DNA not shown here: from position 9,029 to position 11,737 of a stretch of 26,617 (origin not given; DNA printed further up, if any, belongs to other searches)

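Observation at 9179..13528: Tro/Ytg-like metal importer operon in which both permease domains and a DtxR/MntR-type repressor are fused into one 802-aa polypeptide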

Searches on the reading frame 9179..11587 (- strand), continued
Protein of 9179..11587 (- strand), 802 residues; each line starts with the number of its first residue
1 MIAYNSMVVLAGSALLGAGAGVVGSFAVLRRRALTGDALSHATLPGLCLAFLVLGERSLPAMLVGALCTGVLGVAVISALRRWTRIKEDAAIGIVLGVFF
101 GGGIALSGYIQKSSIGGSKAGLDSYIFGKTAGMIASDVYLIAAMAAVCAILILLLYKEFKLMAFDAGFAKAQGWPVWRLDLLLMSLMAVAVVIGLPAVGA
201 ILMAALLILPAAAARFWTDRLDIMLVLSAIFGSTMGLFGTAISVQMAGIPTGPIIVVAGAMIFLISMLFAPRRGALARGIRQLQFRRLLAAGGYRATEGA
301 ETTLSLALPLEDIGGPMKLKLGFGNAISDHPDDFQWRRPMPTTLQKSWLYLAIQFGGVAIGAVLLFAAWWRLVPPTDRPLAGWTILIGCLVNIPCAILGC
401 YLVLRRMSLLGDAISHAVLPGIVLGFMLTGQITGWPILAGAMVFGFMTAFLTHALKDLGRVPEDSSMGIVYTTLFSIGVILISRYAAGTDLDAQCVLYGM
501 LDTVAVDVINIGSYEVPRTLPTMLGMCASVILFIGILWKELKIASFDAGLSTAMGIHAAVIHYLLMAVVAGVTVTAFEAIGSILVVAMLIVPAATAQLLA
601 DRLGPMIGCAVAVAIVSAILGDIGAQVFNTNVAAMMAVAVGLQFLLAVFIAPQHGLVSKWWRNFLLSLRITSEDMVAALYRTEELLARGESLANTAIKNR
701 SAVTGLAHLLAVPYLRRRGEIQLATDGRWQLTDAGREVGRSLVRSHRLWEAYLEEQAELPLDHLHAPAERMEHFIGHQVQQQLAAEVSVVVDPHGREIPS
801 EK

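Call 67: predict_structure(alignment_id=A2)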
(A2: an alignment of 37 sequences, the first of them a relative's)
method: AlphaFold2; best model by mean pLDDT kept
length: 808 residues; sequences in the alignment: 37
mean_pLDDT: 77.3   pTM: 0.76
mean pLDDT of the five models: 77.3, 75.2, 73.5, 73.1, 72.9
residues with pLDDT >= 90: 204; 70-90: 396; 50-70: 116; < 50: 92
segments of 3 or more residues with pLDDT < 50: 394-399, 401-404, 423-455, 462-498, 799-808
pLDDT, mean of each block of 10 residues (from residue 1): 56 78 93 91 85 90 86 90 90 88 91 89 71 61 79 93 91 83 86 89 79 91 91 96 91 72 74 95 87 84 80 81 78 68 82 85 84 75 64 50 52 62 41 31 36 47 40 31 30 39 75 88 95 91 83 86 81 85 86 84 90 77 56 73 86 90 93 87 73 81 85 80 94 91 96 92 91 94 74 61 44
secondary structure, 60 per line:
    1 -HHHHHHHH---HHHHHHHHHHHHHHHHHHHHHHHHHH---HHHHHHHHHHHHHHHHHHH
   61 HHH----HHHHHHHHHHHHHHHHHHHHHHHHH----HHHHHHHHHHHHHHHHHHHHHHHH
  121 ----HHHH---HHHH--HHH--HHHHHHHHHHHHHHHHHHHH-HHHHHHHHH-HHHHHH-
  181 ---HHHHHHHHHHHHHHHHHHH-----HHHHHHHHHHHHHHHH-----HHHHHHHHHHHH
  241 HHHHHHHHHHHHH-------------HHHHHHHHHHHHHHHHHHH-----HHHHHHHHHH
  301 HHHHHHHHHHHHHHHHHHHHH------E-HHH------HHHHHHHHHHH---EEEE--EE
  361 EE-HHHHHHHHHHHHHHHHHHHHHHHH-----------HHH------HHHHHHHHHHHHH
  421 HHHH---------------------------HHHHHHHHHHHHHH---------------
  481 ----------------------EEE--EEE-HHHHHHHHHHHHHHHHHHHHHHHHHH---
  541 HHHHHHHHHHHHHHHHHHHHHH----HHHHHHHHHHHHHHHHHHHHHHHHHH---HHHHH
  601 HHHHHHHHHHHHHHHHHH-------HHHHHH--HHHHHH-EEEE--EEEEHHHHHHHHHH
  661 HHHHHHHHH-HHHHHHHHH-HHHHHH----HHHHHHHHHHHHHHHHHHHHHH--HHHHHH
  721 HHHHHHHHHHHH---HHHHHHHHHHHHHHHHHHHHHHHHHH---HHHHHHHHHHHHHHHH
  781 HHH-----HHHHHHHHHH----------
elements in order (helices of 4 or more, strands of 3 or more residues): H2-9 H13-38 H42-63 H68-92 H97-120 H125-128 H132-135 H143-162 H164-172 H174-179 H184-202 H208-223 H229-253 H267-285 H291-321 H339-349 E353-356 E359-362 H364-387 H408-424 H452-465 E503-505 E508-510 H512-537 H541-562 H567-592 H596-618 H626-631 H634-639 E641-644 E647-650 H651-669 H671-679 H681-686 H691-712 H715-732 H736-761 H765-783 H789-798

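Call 70: find_homologous_proteins(query=L009:3284-3952:-, max_evalue=1e-10)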
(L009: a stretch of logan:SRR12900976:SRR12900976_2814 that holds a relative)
Query L009:3284-3952:- (222 aa): 7377 proteins with E <= 1e-10 among 8000 candidates; the best 120 are listed.
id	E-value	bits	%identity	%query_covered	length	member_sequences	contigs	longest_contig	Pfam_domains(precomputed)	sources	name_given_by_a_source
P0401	7.0e-137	472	100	100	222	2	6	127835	PF02742.22,PF01325.26,PF04023.21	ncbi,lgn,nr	ncbi:MAG: metal-dependent transcriptional regulator [Planctomyces sp.]|nr:metal-dependent transcript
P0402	1.4e-121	422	89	100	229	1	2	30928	PF02742.22,PF01325.26,PF04023.21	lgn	-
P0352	1.1e-87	311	67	93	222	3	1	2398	PF02742.22,PF01325.26,PF04023.21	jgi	-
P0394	5.3e-87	309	70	97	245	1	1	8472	PF02742.22,PF01325.26,PF04023.21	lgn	-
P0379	9.1e-86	305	69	97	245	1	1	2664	PF02742.22,PF01325.26,PF04023.21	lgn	-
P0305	3.3e-85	303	66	98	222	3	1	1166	PF02742.22,PF01325.26,PF04023.21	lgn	-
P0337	6.0e-85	302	68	97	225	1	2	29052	PF02742.22,PF01325.26,PF04023.21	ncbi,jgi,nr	ncbi:MAG: metal-dependent transcriptional regulator [Phycisphaerales bacterium]|nr:MAG: metal-depend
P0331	1.4e-84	301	67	98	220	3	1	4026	PF02742.22,PF01325.26,PF04023.21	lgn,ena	-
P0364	1.7e-84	301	67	96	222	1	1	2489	PF02742.22,PF01325.26,PF04023.21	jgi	jgi:DtxR family Mn-dependent transcriptional regulator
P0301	5.4e-84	299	63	98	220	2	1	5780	PF02742.22,PF01325.26,PF04023.21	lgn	-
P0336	7.2e-84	299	66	97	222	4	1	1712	PF02742.22,PF01325.26,PF04023.21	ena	-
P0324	1.3e-83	298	67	98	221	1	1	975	PF02742.22,PF01325.26,PF04023.21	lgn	-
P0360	1.7e-83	298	67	98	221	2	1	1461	PF02742.22,PF01325.26,PF04023.21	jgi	jgi:DtxR family transcriptional regulator, Mn-dependent transcriptional regulator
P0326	1.9e-83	297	66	100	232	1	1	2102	PF02742.22,PF01325.26,PF04023.21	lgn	-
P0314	2.0e-83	297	66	100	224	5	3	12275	PF02742.22,PF01325.26,PF04023.21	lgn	-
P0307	2.6e-83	297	68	97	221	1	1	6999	PF02742.22,PF01325.26,PF04023.21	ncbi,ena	-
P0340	2.7e-83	297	67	97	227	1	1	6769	PF02742.22,PF01325.26,PF04023.21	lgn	-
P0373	3.7e-83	296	66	97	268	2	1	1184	PF02742.22,PF01325.26,PF04023.21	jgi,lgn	jgi:DtxR family Mn-dependent transcriptional regulator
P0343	1.1e-82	295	69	97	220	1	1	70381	PF02742.22,PF01325.26,PF04023.21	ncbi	-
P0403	1.5e-82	294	68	97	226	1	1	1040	PF02742.22,PF01325.26,PF04023.21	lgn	-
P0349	1.7e-82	294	65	100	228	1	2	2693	PF02742.22,PF01325.26,PF04023.21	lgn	-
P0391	2.0e-82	294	66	99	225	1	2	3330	PF02742.22,PF01325.26,PF04023.21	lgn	-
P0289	2.6e-82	294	66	91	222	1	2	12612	PF02742.22,PF01325.26,PF04023.21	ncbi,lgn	ncbi:MAG: iron dependent repressor, metal binding and dimerization domain protein [Phycisphaerales b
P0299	3.1e-82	293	65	99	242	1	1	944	PF02742.22,PF01325.26,PF04023.21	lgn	-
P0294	3.3e-82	293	65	99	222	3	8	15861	PF02742.22,PF01325.26,PF04023.21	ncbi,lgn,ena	-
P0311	3.9e-82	293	64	100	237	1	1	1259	PF02742.22,PF01325.26,PF04023.21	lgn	-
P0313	4.5e-82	293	64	100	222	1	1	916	PF02742.22,PF01325.26,PF04023.21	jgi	jgi:DtxR family Mn-dependent transcriptional regulator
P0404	5.8e-82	293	66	99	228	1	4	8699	PF02742.22,PF01325.26,PF04023.21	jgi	jgi:DtxR family transcriptional regulator, Mn-dependent transcriptional regulator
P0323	7.8e-82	292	65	99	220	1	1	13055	PF02742.22,PF01325.26,PF04023.21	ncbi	-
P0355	1.1e-81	292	63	98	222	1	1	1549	PF02742.22,PF01325.26,PF04023.21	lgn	-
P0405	1.4e-81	291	69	98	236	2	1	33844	PF02742.22,PF01325.26,PF04023.21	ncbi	-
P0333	1.7e-81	291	63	99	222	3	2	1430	PF02742.22,PF01325.26,PF04023.21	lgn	-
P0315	1.9e-81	291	64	99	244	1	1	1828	PF02742.22,PF01325.26,PF04023.21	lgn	-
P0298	2.0e-81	291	64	99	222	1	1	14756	PF02742.22,PF01325.26,PF04023.21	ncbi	-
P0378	3.4e-81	290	63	97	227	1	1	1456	PF02742.22,PF01325.26,PF04023.21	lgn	-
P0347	4.0e-81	290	65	95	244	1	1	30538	PF02742.22,PF01325.26,PF04023.21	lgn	-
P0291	6.6e-81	289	66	91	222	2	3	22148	PF02742.22,PF01325.26,PF04023.21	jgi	jgi:DtxR family Mn-dependent transcriptional regulator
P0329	8.8e-81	289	64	98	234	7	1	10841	PF02742.22,PF01325.26,PF04023.21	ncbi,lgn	-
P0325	1.0e-80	288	66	91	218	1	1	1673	PF02742.22,PF01325.26,PF04023.21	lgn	-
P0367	1.1e-80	288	65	97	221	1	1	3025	PF02742.22,PF01325.26,PF04023.21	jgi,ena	-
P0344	1.2e-80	288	65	98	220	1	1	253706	PF02742.22,PF01325.26,PF04023.21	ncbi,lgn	ncbi:metal-dependent transcriptional regulator [soil metagenome]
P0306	1.4e-80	288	63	98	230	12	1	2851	PF02742.22,PF01325.26,PF04023.21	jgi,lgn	jgi:DtxR family Mn-dependent transcriptional regulator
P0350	1.4e-80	288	65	98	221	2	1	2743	PF02742.22,PF01325.26,PF04023.21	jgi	jgi:DtxR family Mn-dependent transcriptional regulator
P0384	1.7e-80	288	63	98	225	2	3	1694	PF02742.22,PF01325.26,PF04023.21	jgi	jgi:DtxR family transcriptional regulator, Mn-dependent transcriptional regulator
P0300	3.0e-80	287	63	100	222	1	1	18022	PF02742.22,PF01325.26,PF04023.21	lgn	-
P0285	5.9e-80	286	63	97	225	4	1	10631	PF02742.22,PF01325.26,PF04023.21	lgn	-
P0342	6.8e-80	286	64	98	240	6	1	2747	PF02742.22,PF01325.26,PF04023.21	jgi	-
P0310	7.5e-80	286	64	93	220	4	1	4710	PF02742.22,PF01325.26,PF04023.21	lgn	-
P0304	9.3e-80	285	62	99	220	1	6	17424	PF02742.22,PF01325.26,PF04023.21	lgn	-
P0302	9.4e-80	285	63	100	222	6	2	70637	PF02742.22,PF01325.26,PF04023.21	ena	-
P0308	1.2e-79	285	65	98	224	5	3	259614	PF02742.22,PF01325.26,PF04023.21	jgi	jgi:DtxR family Mn-dependent transcriptional regulator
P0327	1.2e-79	285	62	98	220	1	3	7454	PF02742.22,PF01325.26,PF04023.21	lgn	-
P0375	1.4e-79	285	63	99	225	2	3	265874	PF02742.22,PF01325.26,PF04023.21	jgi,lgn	jgi:DtxR family Mn-dependent transcriptional regulator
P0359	2.0e-79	284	63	99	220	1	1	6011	PF02742.22,PF01325.26,PF04023.21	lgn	-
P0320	2.2e-79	284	66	90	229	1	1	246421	PF02742.22,PF01325.26,PF04023.21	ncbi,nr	ncbi:MAG: metal-dependent transcriptional regulator [Phycisphaeraceae bacterium]|nr:metal-dependent 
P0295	3.1e-79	284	64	98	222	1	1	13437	PF02742.22,PF01325.26,PF04023.21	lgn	-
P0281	3.5e-79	283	63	97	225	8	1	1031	PF02742.22,PF01325.26,PF04023.21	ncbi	-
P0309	3.6e-79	283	66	91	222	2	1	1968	PF02742.22,PF01325.26,PF04023.21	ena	-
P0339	6.5e-79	283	63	99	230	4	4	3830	PF02742.22,PF01325.26,PF04023.21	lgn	-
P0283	6.6e-79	283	62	97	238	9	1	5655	PF02742.22,PF01325.26,PF04023.21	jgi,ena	-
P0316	6.7e-79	283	61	99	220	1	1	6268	PF02742.22,PF01325.26,PF04023.21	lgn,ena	-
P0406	7.0e-79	282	64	99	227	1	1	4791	PF02742.22,PF01325.26,PF04023.21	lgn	-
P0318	8.7e-79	282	64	98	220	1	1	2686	PF02742.22,PF01325.26,PF04023.21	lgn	-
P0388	1.0e-78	282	63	99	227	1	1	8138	PF02742.22,PF01325.26,PF04023.21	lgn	-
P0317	1.0e-78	282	62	99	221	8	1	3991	PF02742.22,PF01325.26,PF04023.21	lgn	-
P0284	1.1e-78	282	63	99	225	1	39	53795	PF02742.22,PF01325.26,PF04023.21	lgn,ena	-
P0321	1.1e-78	282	61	98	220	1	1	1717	PF02742.22,PF01325.26,PF04023.21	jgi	jgi:DtxR family Mn-dependent transcriptional regulator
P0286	1.1e-78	282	63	97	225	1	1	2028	PF02742.22,PF01325.26,PF04023.21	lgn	-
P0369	1.7e-78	281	65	98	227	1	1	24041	PF02742.22,PF01325.26,PF04023.21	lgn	-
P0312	1.9e-78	281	62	99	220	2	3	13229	PF02742.22,PF01325.26,PF04023.21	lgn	-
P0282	1.9e-78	281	63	97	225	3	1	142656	PF02742.22,PF01325.26,PF04023.21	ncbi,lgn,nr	ncbi:MAG: metal-dependent transcriptional regulator [Phycisphaerae bacterium]|nr:metal-dependent tra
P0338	3.9e-78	280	62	98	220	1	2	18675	PF02742.22,PF01325.26,PF04023.21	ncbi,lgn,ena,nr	ncbi:MAG: metal-dependent transcriptional regulator [Phycisphaerae bacterium]|nr:metal-dependent tra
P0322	4.5e-78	280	66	91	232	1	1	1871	PF02742.22,PF01325.26,PF04023.21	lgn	-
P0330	6.7e-78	279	63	98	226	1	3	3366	PF02742.22,PF01325.26,PF04023.21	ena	-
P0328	8.3e-78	279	62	100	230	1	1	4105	PF02742.22,PF01325.26,PF04023.21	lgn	-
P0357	1.0e-77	279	62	98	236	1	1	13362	PF02742.22,PF01325.26,PF04023.21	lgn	-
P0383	1.1e-77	279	60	97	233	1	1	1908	PF02742.22,PF01325.26,PF04023.21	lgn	-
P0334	1.4e-77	278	62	99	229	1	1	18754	PF02742.22,PF01325.26,PF04023.21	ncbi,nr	ncbi:MAG: metal-dependent transcriptional regulator [Phycisphaerales bacterium]|nr:metal-dependent t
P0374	1.6e-77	278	63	98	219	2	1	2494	PF02742.22,PF01325.26,PF04023.21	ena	-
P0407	2.5e-77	277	64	100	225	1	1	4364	PF02742.22,PF01325.26,PF04023.21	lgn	-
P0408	3.3e-77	277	63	99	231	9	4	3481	PF02742.22,PF01325.26,PF04023.21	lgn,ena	-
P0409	5.0e-77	276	63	98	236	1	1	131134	PF02742.22,PF01325.26,PF04023.21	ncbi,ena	-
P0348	5.6e-77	276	61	98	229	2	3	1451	PF02742.22,PF01325.26,PF04023.21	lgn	-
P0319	7.8e-77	276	62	99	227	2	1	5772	PF02742.22,PF01325.26,PF04023.21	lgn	-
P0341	2.0e-76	274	63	91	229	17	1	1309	PF02742.22,PF01325.26,PF04023.21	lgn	-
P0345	2.1e-76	274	61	99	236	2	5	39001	PF02742.22,PF01325.26,PF04023.21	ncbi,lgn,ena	-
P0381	3.1e-76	274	61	100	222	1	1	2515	PF02742.22,PF01325.26,PF04023.21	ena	-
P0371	4.7e-76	273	61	98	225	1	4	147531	PF02742.22,PF01325.26,PF04023.21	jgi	jgi:DtxR family Mn-dependent transcriptional regulator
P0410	7.7e-76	273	62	98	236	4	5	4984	PF02742.22,PF01325.26,PF04023.21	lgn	-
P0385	9.3e-76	272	60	98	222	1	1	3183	PF02742.22,PF01325.26,PF04023.21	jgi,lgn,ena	-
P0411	1.9e-75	271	64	100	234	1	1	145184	PF02742.22,PF01325.26,PF04023.21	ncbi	ncbi:MAG: metal-dependent transcriptional regulator [Phycisphaerales bacterium]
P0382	3.2e-75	271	63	98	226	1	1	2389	PF02742.22,PF01325.26,PF04023.21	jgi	jgi:DtxR family Mn-dependent transcriptional regulator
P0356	3.2e-75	271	64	89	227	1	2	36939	PF02742.22,PF01325.26,PF04023.21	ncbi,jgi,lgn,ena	jgi:DtxR family Mn-dependent transcriptional regulator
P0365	3.4e-75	270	60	100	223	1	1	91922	PF02742.22,PF01325.26,PF04023.21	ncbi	-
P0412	8.2e-75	269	62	100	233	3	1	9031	PF02742.22,PF01325.26,PF04023.21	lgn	-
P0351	1.1e-74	269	60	99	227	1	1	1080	PF02742.22,PF01325.26,PF04023.21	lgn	-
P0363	1.3e-74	269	60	91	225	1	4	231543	PF02742.22,PF01325.26,PF04023.21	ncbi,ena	-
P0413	1.3e-74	269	59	99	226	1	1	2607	PF02742.22,PF01325.26,PF04023.21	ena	-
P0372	1.4e-74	268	62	90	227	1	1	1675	PF02742.22,PF01325.26,PF04023.21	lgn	-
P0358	1.6e-74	268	58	100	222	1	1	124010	PF02742.22,PF01325.26,PF04023.21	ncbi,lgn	ncbi:MAG: metal-dependent transcriptional regulator [Phycisphaerales bacterium]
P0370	1.6e-74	268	60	91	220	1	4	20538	PF02742.22,PF01325.26,PF04023.21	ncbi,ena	-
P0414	1.7e-74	268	61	97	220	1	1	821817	PF02742.22,PF01325.26,PF04023.21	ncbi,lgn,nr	ncbi:MAG: metal-dependent transcriptional regulator [Planctomycetes bacterium]|nr:metal-dependent tr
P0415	2.0e-74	268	60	97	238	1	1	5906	PF02742.22,PF01325.26,PF04023.21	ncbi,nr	ncbi:MAG: metal-dependent transcriptional regulator [Planctomycetota bacterium]|nr:metal-dependent t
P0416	3.2e-74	267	62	98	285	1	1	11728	PF02742.22,PF01325.26,PF04023.21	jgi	jgi:DtxR family transcriptional regulator, Mn-dependent transcriptional regulator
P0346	5.4e-74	267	59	100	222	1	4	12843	PF02742.22,PF01325.26,PF04023.21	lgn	-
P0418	6.7e-74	266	59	100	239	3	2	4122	PF02742.22,PF01325.26,PF04023.21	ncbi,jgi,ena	-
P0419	7.0e-74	266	61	98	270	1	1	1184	PF02742.22,PF01325.26,PF04023.21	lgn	-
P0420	7.4e-74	266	61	98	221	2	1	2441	PF02742.22,PF01325.26,PF04023.21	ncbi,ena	-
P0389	7.9e-74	266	58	100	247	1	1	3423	PF02742.22,PF01325.26,PF04023.21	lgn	-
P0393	9.5e-74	266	58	99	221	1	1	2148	PF02742.22,PF01325.26,PF04023.21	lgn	-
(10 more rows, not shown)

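Call 71: find_encoding_contigs(protein=P0101, flank=10000, max_places=1)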
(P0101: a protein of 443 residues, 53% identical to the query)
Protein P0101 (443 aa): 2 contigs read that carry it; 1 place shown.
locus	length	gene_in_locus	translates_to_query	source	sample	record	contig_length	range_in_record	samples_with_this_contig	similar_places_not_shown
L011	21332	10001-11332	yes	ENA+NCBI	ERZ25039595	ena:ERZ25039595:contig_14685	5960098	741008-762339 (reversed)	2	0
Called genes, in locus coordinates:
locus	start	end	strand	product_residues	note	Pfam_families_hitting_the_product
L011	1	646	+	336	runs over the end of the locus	-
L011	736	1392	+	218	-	PF02224:Cytidylate_kin, PF13189:Cytidylate_kin2, PF13238:AAA_18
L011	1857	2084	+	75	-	-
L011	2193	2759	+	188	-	-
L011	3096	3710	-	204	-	-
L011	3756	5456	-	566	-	PF00501:AMP-binding, PF13193:AMP-binding_C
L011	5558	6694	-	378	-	PF03739:LptF_LptG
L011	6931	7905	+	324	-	PF01297:ZnuA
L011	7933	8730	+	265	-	PF00005:ABC_tran, PF02463:SMC_N (faint), PF13304:AAA_21 (weak)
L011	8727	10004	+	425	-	PF00950:ABC-3, PF01032:FecCD (weak), PF02742:Fe_dep_repr_C (faint)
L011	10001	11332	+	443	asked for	PF00950:ABC-3, PF02742:Fe_dep_repr_C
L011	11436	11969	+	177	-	PF00160:Pro_isomerase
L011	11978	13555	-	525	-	PF02321:OEP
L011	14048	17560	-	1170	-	PF00873:ACR_tran, PF03176:MMPL (faint), PF00873:ACR_tran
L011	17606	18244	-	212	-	-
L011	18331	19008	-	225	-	-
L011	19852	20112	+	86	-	PF01925:TauE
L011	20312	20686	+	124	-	-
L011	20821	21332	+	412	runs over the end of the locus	PF01011:PQQ (faint), PF13360:PQQ_2, PF13570:Beta-prop_ACSF4 (faint)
